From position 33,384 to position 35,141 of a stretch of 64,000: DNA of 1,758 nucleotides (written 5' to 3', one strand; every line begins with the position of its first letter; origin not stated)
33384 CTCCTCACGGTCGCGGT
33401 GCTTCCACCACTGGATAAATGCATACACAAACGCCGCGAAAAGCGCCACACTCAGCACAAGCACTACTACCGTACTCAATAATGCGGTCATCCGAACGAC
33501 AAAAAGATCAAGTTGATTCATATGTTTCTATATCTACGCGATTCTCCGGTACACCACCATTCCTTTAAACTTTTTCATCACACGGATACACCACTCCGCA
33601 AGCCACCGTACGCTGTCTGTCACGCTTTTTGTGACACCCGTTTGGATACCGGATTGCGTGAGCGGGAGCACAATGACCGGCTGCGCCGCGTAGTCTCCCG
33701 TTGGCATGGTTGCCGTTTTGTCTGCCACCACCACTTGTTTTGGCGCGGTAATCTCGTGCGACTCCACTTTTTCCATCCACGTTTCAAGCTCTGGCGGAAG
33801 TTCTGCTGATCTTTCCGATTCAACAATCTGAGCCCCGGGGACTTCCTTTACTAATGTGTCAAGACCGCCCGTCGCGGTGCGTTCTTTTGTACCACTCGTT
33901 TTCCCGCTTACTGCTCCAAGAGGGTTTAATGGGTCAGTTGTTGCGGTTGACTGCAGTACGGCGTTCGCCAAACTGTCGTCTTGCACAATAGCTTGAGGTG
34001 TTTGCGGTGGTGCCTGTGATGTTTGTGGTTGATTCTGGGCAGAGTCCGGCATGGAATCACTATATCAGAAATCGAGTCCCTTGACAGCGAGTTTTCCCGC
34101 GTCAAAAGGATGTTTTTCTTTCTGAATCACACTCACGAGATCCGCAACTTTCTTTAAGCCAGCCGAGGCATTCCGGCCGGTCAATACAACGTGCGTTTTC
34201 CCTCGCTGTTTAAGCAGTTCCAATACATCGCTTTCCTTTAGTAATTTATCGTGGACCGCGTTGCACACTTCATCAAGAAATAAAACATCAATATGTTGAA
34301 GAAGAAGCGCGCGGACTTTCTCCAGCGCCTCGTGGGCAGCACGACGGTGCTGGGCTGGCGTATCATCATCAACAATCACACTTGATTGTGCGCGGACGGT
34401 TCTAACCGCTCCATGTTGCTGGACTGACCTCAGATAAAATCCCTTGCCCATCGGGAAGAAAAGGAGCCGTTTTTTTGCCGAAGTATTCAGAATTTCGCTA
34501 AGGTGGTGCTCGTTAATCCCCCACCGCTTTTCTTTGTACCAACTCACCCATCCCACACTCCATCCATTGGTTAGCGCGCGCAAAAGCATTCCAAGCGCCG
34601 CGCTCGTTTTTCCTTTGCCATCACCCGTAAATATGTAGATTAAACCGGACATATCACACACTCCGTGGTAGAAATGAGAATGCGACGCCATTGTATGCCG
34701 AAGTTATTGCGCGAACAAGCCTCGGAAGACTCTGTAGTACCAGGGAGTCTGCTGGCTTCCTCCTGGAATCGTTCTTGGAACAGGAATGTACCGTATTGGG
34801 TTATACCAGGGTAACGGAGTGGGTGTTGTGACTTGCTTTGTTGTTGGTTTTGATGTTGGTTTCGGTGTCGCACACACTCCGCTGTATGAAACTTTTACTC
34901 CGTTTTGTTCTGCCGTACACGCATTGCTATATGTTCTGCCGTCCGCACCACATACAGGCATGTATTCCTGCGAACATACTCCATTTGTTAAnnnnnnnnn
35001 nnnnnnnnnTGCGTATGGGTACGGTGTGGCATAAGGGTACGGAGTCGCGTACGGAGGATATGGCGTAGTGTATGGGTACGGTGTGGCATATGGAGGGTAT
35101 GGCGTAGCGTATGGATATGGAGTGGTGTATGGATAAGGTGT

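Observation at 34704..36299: Bacterial surface protein ending in a Kazal-type serine-protease-inhibitor domain after Tyr/Pro tandem repeats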

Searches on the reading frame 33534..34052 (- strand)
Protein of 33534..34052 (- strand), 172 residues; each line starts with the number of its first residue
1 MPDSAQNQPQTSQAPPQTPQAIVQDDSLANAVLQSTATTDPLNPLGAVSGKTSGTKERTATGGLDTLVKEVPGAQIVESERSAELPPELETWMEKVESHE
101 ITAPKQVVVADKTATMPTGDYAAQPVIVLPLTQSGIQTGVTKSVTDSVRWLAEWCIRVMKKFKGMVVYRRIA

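Call 16: search_protein_families(library=pfam, proteins=[window:33534-34052:-], max_evalue=0.01)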
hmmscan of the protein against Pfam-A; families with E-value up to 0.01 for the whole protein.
window:33534-34052:- (172 aa): 0 families

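Call 63: find_encoding_contigs(protein=window:33534-34052:-, flank=4000, max_places=10)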
Protein window:33534-34052:- (172 aa): 23 contigs read that carry it; 5 places shown.
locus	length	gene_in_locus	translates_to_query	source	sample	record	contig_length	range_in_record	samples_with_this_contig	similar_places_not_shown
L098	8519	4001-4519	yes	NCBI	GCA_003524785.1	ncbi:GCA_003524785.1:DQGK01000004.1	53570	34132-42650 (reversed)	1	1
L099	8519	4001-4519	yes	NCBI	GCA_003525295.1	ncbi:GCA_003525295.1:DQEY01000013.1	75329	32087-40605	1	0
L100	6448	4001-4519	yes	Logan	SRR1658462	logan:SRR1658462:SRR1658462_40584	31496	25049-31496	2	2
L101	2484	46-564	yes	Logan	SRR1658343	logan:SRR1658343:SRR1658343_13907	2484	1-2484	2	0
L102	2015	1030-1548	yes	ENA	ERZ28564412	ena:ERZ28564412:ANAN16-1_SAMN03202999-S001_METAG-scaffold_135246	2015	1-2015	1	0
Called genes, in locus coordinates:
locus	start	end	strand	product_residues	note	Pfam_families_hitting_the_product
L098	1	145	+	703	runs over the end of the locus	PF00317:Ribonuc_red_lgN, PF02867:Ribonuc_red_lgC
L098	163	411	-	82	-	-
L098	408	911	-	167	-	-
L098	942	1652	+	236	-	PF02545:Maf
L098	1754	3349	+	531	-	-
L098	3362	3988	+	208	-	PF02572:CobA_CobO_BtuR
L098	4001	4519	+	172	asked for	-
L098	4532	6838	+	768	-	-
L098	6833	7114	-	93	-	-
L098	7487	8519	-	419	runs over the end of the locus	-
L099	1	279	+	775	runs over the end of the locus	PF03477:ATP-cone, PF00317:Ribonuc_red_lgN, PF02867:Ribonuc_red_lgC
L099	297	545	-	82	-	-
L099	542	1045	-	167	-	-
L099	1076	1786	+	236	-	PF02545:Maf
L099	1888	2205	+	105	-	-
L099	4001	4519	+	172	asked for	-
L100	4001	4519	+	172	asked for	-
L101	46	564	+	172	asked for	-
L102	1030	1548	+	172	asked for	-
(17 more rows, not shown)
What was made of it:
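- One sister assembly shows the gene split in two (call 63).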

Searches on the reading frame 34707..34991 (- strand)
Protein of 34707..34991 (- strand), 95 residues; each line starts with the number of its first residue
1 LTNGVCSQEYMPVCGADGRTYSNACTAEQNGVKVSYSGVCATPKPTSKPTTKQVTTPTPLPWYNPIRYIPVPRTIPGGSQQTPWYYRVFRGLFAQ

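Call 14: find_homologous_proteins(query=window:34707-34991:-, max_evalue=0.001)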
Query window:34707-34991:-: 2 candidates shared short words with the query, none scored E <= 0.001.
